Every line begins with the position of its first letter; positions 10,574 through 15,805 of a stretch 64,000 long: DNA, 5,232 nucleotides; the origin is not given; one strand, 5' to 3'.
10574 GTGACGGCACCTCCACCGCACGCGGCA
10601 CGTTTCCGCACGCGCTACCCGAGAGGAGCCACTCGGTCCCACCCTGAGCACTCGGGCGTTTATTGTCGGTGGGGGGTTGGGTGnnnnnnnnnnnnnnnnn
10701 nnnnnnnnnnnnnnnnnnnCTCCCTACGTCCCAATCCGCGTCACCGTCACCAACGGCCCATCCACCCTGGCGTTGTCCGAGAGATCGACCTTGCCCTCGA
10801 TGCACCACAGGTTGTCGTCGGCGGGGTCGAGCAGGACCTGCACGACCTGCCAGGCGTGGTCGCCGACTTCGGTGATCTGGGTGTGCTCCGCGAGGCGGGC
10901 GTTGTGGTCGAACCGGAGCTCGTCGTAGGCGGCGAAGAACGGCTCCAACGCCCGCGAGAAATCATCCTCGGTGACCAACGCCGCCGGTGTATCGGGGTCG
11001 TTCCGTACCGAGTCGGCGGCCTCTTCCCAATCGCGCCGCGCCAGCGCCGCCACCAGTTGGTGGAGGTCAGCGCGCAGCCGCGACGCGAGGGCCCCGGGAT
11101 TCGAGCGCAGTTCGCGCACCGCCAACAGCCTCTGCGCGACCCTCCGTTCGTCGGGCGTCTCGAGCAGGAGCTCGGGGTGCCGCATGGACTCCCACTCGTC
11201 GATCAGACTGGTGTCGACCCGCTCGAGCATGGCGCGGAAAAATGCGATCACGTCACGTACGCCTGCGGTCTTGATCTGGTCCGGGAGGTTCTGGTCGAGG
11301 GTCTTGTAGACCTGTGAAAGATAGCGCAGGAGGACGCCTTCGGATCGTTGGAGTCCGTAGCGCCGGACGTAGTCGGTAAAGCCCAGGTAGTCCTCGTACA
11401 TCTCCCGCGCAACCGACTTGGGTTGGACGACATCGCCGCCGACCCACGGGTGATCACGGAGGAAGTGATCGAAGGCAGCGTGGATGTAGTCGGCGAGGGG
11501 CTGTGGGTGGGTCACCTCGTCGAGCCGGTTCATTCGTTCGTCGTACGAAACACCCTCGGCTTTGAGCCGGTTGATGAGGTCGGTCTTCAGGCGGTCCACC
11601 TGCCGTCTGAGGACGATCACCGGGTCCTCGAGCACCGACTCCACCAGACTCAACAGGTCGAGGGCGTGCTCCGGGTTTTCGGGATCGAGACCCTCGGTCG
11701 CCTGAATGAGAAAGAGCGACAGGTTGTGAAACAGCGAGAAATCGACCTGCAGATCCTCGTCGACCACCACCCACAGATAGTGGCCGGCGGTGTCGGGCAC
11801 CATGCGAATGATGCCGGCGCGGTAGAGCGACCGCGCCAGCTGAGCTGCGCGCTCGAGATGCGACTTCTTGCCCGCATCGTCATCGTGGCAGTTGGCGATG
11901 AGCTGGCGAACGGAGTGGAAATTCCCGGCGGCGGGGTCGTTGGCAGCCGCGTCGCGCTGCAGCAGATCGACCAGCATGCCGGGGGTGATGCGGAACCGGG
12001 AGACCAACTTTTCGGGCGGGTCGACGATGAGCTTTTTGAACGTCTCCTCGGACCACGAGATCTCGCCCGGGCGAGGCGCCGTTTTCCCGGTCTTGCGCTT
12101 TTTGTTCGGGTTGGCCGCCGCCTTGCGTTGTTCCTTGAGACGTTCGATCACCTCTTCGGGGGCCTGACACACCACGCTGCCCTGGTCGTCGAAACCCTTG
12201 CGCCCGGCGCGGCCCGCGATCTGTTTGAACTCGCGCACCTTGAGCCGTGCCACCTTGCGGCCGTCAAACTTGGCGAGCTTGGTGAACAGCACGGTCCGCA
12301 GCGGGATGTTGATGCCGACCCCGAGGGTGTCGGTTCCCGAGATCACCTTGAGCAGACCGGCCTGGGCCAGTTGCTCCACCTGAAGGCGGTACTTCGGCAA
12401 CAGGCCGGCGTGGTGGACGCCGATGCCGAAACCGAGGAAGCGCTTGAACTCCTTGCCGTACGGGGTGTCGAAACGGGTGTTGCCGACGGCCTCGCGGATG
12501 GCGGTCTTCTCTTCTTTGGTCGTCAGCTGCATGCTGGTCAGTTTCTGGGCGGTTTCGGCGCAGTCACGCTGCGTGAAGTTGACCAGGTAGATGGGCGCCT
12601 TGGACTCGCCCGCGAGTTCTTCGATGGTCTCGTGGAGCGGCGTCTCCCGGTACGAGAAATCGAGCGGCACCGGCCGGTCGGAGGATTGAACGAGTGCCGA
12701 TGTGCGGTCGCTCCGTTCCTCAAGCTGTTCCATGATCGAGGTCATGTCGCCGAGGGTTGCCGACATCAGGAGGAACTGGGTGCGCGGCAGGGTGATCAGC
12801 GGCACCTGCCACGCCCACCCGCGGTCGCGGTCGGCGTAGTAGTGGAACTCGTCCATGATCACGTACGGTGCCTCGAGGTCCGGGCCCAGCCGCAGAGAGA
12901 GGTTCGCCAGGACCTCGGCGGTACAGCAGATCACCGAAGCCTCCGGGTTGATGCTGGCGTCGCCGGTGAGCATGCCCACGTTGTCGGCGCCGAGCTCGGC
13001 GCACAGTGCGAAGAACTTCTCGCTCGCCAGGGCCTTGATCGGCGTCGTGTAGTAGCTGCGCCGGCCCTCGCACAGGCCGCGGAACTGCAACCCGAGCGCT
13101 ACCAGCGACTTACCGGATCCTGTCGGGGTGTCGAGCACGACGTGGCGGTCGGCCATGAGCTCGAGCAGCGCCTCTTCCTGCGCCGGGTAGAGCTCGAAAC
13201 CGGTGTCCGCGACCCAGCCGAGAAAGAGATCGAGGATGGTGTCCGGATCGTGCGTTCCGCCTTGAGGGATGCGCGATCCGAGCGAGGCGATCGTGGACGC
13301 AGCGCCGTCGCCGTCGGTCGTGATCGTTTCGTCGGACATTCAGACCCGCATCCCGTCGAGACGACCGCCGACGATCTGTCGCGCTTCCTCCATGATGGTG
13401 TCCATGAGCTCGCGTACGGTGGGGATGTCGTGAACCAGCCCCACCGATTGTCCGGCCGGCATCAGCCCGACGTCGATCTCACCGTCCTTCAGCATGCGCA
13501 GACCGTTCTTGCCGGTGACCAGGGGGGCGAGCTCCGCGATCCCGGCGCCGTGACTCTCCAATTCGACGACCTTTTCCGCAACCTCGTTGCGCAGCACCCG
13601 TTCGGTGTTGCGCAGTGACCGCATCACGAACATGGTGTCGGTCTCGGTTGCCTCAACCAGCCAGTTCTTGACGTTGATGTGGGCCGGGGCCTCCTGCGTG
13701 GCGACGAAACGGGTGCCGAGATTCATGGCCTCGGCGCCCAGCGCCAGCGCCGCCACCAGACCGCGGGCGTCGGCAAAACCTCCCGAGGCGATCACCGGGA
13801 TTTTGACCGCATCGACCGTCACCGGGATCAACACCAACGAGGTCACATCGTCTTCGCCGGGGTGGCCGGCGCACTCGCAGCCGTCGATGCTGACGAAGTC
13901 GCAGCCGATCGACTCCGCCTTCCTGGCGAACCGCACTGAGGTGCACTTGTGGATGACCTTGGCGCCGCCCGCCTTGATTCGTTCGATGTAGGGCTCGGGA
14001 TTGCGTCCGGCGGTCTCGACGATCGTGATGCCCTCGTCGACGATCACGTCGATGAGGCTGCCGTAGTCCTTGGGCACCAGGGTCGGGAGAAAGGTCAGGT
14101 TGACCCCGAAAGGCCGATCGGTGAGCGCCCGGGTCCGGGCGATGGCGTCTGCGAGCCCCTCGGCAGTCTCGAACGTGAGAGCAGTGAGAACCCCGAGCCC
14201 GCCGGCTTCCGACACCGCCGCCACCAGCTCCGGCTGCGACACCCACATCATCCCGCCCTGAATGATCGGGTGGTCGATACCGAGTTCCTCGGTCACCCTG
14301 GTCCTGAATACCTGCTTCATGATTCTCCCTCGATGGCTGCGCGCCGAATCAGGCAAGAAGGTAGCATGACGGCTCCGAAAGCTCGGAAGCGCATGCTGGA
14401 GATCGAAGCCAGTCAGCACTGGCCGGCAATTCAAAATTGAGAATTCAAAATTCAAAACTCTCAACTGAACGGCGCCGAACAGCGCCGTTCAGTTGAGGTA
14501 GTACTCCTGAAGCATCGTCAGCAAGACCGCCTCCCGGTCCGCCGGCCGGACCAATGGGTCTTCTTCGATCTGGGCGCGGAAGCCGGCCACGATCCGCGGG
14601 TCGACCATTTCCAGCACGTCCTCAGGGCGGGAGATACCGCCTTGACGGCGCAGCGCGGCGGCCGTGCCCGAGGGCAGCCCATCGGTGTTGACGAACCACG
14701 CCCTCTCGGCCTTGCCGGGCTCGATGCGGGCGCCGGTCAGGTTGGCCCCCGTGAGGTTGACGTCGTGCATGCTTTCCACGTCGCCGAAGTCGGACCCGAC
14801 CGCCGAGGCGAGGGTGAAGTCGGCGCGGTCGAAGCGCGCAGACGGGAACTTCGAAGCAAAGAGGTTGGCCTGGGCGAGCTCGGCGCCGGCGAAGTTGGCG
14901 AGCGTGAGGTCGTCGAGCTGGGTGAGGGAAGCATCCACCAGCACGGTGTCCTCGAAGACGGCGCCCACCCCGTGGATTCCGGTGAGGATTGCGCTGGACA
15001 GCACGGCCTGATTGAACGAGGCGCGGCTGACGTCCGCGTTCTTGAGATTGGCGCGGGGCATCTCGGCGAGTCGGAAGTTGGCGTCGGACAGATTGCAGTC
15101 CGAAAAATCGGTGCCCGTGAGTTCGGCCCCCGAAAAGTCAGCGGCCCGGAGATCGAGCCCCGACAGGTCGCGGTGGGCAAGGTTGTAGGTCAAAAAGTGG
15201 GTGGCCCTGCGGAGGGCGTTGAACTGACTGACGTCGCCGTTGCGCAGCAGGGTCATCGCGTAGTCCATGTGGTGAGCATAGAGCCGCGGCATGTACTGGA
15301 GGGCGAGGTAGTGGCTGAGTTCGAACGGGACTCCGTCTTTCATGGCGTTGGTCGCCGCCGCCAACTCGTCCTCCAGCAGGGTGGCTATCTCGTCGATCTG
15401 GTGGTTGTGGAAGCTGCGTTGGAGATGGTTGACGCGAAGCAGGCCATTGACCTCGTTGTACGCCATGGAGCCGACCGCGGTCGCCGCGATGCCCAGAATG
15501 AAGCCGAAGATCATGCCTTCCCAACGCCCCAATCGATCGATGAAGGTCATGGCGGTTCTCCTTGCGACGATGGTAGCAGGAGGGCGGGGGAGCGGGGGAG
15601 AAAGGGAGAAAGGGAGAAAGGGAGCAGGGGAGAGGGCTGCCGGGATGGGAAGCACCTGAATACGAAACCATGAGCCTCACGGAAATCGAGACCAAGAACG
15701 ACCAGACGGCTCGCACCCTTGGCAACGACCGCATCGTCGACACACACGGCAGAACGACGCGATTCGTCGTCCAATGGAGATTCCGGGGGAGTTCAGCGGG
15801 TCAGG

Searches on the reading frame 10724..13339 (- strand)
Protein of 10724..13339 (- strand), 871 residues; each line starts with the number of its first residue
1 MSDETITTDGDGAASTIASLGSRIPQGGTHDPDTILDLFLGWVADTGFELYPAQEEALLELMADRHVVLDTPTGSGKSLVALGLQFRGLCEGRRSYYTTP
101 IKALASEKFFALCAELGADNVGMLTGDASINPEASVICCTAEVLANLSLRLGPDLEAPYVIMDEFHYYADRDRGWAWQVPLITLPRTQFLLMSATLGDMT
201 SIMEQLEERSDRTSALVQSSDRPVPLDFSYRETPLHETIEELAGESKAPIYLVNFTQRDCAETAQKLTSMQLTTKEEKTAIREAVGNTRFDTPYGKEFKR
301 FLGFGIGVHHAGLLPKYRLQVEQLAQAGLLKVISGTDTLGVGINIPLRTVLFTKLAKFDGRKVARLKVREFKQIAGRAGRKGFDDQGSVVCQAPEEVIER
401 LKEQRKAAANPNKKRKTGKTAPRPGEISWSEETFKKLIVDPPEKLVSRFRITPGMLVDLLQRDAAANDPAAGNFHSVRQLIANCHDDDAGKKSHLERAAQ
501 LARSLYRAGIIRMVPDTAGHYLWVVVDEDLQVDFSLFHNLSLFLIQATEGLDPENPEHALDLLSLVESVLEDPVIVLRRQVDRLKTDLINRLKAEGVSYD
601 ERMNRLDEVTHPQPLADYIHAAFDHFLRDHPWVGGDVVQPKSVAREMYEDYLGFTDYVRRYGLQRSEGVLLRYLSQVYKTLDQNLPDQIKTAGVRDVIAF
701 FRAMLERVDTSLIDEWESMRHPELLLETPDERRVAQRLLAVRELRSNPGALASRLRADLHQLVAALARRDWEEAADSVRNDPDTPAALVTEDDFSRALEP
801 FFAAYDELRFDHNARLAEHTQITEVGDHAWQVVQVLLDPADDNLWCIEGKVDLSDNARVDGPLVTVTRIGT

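Call 55: search_protein_families(library=pfam, proteins=[window:10724-13339:-], max_evalue=0.00001)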
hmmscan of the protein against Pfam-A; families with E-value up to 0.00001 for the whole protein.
window:10724-13339:- (871 aa): 4 families
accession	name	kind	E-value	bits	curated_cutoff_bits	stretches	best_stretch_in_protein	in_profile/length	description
PF12029.13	DUF3516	-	2.1e-137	459.4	25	1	393-867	1-462/464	Domain of unknown function (DUF3516)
PF00270.35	DEAD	-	1.5e-14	54.6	26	1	52-197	2-161/167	DEAD/DEAH box helicase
PF22527.2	DEXQc_Suv3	-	1.5e-09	38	27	1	65-192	13-129/154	DEXQ-box helicase domain of Suv3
PF00271.37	Helicase_C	-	6.9e-07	30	23.5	1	298-382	34-110/110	Helicase conserved C-terminal domain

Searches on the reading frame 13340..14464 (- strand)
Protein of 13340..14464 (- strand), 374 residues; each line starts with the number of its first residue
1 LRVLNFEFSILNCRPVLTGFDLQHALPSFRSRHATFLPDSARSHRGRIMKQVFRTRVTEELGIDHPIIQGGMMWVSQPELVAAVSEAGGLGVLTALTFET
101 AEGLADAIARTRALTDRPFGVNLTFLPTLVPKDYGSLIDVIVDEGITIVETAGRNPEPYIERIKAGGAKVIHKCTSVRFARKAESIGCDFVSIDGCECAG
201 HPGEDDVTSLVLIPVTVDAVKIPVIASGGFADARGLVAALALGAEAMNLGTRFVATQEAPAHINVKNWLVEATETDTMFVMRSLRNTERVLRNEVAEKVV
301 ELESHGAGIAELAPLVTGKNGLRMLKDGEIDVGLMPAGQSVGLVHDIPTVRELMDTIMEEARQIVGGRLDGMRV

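Call 55: search_protein_families(library=pfam, proteins=[window:13340-14464:-], max_evalue=0.00001)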
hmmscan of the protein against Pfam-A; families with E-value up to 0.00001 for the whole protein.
window:13340-14464:- (374 aa): 2 families
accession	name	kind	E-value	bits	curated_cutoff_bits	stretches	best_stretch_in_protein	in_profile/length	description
PF03060.21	NMO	-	1.1e-58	199.6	28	2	136-359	104-330/331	Nitronate monooxygenase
PF00478.31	IMPDH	-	2.2e-11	43.8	25.6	1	207-265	193-251/345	IMP dehydrogenase / GMP reductase domain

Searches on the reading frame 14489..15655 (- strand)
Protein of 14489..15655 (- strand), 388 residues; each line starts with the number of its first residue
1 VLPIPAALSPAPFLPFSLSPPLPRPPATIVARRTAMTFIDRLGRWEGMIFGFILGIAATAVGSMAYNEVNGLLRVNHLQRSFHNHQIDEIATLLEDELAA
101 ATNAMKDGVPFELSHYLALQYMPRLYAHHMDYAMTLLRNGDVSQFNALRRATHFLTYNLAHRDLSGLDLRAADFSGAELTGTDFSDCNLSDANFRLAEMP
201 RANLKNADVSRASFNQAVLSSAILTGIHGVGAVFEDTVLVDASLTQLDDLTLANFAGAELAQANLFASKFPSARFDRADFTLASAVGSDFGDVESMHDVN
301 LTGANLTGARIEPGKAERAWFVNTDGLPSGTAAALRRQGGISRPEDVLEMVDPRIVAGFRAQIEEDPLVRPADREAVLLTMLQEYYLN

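Call 55: search_protein_families(library=pfam, proteins=[window:14489-15655:-], max_evalue=0.00001)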
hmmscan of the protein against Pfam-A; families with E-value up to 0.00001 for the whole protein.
window:14489-15655:- (388 aa): 3 families
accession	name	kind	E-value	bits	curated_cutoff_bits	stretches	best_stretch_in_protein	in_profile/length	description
PF00805.28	Pentapeptide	-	1.3e-22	79.5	20.2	2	177-216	1-40/40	Pentapeptide repeats (8 copies)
PF13599.13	Pentapeptide_4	-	1.6e-13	50.9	38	0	153-210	7-64/78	Pentapeptide repeat region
PF13576.12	Pentapeptide_3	-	3e-08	34.2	27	0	174-217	1-47/48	Pentapeptide repeats (9 copies)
